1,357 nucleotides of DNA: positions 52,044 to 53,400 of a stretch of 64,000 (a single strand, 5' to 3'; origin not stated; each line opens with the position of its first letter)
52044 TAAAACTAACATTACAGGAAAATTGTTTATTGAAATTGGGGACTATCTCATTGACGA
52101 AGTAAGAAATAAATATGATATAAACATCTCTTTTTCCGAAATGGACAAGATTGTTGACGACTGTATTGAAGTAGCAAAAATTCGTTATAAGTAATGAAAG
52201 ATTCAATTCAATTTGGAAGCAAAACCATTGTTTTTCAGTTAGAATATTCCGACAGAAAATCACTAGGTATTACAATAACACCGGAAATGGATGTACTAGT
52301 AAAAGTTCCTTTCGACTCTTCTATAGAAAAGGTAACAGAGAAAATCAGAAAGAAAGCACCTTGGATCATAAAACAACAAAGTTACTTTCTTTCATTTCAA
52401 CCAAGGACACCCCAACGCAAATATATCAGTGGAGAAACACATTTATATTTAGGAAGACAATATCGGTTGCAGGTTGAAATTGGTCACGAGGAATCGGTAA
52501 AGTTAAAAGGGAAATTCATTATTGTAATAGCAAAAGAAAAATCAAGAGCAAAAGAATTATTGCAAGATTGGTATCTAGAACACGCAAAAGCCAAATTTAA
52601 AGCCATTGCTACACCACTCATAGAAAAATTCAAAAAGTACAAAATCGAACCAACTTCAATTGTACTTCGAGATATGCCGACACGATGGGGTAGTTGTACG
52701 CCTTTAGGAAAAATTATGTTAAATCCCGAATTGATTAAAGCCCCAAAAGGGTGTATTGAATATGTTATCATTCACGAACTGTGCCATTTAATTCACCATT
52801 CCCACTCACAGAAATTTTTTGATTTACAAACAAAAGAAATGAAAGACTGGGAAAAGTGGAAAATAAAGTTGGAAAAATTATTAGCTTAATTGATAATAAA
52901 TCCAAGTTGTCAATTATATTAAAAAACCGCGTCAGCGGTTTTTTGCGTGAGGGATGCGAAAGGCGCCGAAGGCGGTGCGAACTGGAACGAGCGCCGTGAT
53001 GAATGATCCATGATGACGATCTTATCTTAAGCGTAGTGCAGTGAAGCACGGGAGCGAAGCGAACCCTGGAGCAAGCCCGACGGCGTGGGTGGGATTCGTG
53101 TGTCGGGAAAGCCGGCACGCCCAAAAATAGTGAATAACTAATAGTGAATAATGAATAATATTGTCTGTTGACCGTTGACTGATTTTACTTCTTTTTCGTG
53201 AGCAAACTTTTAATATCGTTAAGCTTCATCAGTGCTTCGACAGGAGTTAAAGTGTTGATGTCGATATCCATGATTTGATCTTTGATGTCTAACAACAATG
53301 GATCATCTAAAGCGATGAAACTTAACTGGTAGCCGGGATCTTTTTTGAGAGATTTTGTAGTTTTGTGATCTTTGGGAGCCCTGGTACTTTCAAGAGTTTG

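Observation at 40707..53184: The R-M/defence island is bracketed by an inverted pair of G+C-rich elements with matching heptamer arrays and hairpins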

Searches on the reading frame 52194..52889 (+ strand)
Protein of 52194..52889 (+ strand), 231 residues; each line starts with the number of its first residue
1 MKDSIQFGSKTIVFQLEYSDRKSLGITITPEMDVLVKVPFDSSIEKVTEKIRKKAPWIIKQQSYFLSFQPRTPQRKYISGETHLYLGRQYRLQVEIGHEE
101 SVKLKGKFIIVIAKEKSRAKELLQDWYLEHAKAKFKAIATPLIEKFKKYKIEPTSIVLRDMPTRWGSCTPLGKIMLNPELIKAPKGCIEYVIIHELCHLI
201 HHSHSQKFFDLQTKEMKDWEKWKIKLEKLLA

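Call 11: search_protein_families(library=pfam, proteins=[window:52194-52889:+])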
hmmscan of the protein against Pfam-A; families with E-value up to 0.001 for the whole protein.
window:52194-52889:+ (231 aa): 3 families
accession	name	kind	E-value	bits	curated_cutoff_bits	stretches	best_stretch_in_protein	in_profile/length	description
PF01863.23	YgjP-like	-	1.5e-51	175.8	26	1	22-228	1-206/207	YgjP-like, metallopeptidase domain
PF10263.15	SprT-like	-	7.3e-05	23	25.6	1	155-206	22-79/108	SprT-like family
PF08325.16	WLM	-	9.3e-05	23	26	1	187-218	82-113/190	WLM domain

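Call 57: find_homologous_proteins(query=window:52194-52889:+, max_evalue=1e-60)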
Query window:52194-52889:+ (231 aa): 4205 proteins with E <= 1e-60 among 5861 candidates; the best 120 are listed.
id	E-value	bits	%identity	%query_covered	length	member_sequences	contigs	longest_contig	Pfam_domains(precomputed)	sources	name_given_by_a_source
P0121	2.0e-149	514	100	100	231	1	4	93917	PF01863.24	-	-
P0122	2.2e-147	507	99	100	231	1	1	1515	PF10263.16,PF01863.24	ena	-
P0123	1.1e-143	495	96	100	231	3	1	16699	PF10263.16,PF01863.24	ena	-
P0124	4.7e-143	493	95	100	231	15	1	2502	PF10263.16,PF01863.24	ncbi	-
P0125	1.1e-137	475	91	100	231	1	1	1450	PF10263.16,PF01863.24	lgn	-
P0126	1.4e-128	445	84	100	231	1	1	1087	PF10263.16,PF01863.24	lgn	-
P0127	1.0e-127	443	83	100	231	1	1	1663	PF10263.16,PF01863.24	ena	-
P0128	1.9e-127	442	83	100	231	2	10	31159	PF10263.16,PF01863.24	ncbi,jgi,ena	jgi:predicted metal-dependent hydrolase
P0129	2.2e-127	442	83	100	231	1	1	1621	PF10263.16,PF01863.24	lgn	-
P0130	3.2e-127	441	84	100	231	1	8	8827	PF10263.16,PF01863.24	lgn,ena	-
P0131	1.4e-126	439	83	100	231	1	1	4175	PF10263.16,PF01863.24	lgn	-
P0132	1.8e-126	439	82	100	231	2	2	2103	PF10263.16,PF01863.24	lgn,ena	-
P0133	3.5e-126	438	82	100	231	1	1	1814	PF10263.16,PF01863.24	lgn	-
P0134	4.5e-126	437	81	100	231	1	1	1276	PF08325.17,PF10263.16,PF01863.24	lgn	-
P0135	5.0e-126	437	82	100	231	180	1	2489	PF10263.16,PF01863.24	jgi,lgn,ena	jgi:predicted metal-dependent hydrolase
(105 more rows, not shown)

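Call 58: find_encoding_contigs(protein=P0121, flank=10000, max_places=6)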
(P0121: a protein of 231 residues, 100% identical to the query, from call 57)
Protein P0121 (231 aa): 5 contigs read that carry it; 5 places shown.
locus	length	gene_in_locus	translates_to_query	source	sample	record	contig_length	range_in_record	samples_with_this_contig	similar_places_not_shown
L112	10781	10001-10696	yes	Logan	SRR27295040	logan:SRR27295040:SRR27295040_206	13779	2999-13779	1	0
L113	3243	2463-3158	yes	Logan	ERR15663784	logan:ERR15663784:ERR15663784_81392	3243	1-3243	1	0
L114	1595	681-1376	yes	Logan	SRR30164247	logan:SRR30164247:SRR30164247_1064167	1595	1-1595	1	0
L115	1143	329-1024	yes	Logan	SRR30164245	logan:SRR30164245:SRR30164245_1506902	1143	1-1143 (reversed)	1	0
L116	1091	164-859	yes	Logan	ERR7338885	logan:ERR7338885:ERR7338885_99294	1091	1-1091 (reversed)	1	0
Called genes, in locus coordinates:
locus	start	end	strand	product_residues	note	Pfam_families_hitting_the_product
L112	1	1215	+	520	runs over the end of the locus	PF12161:HsdM_N, PF02384:N6_Mtase, PF07669:Eco57I (weak)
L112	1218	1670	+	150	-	PF02498:Bro-N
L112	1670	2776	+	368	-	PF01420:Methylase_S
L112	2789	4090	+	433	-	PF18144:SMODS, PF18134:AGS_C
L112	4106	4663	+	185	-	PF18160:SLATT_5 (faint), PF18186:SLATT_4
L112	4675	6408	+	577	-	PF04326:SLFN_AlbA_2, PF13749:HATPase_c_4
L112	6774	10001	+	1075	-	PF00270:DEAD (faint), PF04313:HSDR_N, PF04851:ResIII, PF18766:SWI2_SNF2, PF22679:T1R_D3-like, PF11867:T1RH-like_C (weak)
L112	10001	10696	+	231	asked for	PF01863:YgjP-like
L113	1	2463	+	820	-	?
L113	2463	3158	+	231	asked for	PF01863:YgjP-like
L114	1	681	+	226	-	?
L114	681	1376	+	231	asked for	PF01863:YgjP-like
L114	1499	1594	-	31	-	?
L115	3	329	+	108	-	?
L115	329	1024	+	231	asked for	PF01863:YgjP-like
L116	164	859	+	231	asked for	PF01863:YgjP-like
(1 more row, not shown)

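Call 59: find_encoding_contigs(protein=P0123, flank=10000, max_places=4)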
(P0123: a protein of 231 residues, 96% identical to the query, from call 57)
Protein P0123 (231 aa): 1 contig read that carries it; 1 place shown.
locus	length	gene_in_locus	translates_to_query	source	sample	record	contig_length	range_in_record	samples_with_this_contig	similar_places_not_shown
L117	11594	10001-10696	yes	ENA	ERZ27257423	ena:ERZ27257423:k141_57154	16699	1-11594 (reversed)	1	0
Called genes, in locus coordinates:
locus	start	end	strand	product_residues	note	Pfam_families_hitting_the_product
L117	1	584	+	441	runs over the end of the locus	PF03313:SDH_alpha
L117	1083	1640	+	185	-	PF01420:Methylase_S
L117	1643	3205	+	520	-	PF12161:HsdM_N, PF02384:N6_Mtase, PF07669:Eco57I (weak)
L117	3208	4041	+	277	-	PF04383:KilA-N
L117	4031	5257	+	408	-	PF01420:Methylase_S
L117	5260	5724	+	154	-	-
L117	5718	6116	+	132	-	-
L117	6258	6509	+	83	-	PF09954:DUF2188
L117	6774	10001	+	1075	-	PF04313:HSDR_N, PF04851:ResIII, PF18766:SWI2_SNF2, PF22679:T1R_D3-like, PF11867:T1RH-like_C (weak)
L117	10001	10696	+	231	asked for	PF01863:YgjP-like, PF10263:SprT-like (weak)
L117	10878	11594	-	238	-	?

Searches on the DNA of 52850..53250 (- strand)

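Call 12: search_rna_families(source=window, start=52850, end=53250, threshold=evalue, max_evalue=10)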
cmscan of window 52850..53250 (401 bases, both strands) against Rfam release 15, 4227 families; matches with E-value up to 10: 8.
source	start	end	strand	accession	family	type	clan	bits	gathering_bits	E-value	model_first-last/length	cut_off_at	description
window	52991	53035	+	RF02539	SNOR75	Gene; snRNA; snoRNA; CD-box;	-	18.8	50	0.51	1-87/87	no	Plant small nucleolar RNA SNOR75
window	52865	52941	-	RF02732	JA04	Gene; sRNA;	-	18.5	81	4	1-81/81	no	Aggregatibacter sRNA JA04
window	53176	53229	-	RF02293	TtnuCD17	Gene; snRNA; snoRNA; CD-box;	-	18.2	75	3.2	1-68/68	no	Tetrahymena snoRNA TtnuCD17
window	52850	52945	+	RF02144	rsmX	Gene;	CL00106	14.2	56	2.5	34-114/114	5'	rsmX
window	52860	53007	+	RF02195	TP53TG1_1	Gene; lncRNA;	-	13.6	40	2.4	1-153/153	no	TP53 target 1 conserved region 1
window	52868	52945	+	RF01394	isrK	Gene; sRNA;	-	13.5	50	1.6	1-77/77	no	isrK Hfq binding RNA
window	52920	52978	-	RF01394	isrK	Gene; sRNA;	-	10.8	50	8.1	1-77/77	no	isrK Hfq binding RNA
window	52850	52904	+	RF03068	RT-3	Gene; sRNA;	-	9.7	40.5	7.8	80-148/148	5'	RT-3 RNA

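Call 109: search_dna_similar(query=window:52945-53122:-, collection=plasmids, mode=distant, max_evalue=0.001, max_rows=15)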
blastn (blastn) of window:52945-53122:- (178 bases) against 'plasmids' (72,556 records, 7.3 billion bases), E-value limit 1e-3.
No match.
